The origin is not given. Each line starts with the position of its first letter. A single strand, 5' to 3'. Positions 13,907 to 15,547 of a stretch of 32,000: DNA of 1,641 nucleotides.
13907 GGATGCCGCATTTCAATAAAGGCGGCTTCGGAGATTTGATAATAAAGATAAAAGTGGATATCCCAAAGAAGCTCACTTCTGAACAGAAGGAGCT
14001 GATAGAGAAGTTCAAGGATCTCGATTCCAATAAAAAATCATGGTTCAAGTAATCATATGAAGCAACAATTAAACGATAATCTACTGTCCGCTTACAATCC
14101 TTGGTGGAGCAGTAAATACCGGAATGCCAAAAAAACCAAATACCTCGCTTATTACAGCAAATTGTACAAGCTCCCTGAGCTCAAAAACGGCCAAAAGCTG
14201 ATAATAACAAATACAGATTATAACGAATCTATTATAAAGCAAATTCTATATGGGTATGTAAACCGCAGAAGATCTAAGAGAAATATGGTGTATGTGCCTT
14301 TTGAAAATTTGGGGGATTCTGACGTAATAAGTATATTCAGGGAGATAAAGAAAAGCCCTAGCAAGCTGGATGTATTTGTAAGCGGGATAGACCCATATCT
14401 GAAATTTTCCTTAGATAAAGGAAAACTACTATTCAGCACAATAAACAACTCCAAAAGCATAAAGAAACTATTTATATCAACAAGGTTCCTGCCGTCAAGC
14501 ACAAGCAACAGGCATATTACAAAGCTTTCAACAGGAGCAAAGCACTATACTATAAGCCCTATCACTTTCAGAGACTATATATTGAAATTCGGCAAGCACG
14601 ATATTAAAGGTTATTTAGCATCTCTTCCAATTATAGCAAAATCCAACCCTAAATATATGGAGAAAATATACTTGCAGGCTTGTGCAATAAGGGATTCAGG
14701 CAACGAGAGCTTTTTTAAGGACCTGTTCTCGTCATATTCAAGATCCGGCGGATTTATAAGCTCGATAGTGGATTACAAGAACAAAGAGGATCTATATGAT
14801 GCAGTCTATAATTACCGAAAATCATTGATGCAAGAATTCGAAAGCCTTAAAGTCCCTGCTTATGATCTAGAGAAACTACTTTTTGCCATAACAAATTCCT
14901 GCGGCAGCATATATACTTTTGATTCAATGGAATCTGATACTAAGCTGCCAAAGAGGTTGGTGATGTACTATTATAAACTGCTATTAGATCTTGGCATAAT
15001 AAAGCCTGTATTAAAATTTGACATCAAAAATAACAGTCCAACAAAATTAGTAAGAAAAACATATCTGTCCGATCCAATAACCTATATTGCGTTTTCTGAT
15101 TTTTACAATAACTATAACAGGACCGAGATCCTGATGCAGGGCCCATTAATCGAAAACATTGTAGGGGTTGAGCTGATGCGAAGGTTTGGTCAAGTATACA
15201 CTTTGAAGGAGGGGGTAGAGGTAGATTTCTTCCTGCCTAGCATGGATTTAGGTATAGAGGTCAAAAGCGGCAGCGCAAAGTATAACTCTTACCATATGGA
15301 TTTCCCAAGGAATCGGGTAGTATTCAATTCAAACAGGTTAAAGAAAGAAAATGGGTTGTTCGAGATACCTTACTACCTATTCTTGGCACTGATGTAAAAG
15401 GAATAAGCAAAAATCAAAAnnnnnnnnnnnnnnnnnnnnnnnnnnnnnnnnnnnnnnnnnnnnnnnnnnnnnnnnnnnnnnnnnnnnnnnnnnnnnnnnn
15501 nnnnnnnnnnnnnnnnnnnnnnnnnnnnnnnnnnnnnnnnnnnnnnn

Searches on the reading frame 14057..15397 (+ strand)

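Call 77: search_protein_families(library=pfam, proteins=[window:14057-15397:+], max_evalue=0.0001)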
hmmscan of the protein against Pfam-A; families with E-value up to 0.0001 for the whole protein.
window:14057-15397:+ (446 aa): 1 family
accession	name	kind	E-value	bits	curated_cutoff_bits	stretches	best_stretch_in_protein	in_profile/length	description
PF13635.12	DUF4143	-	5.2e-07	30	28.1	1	270-405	15-160/160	Domain of unknown function (DUF4143)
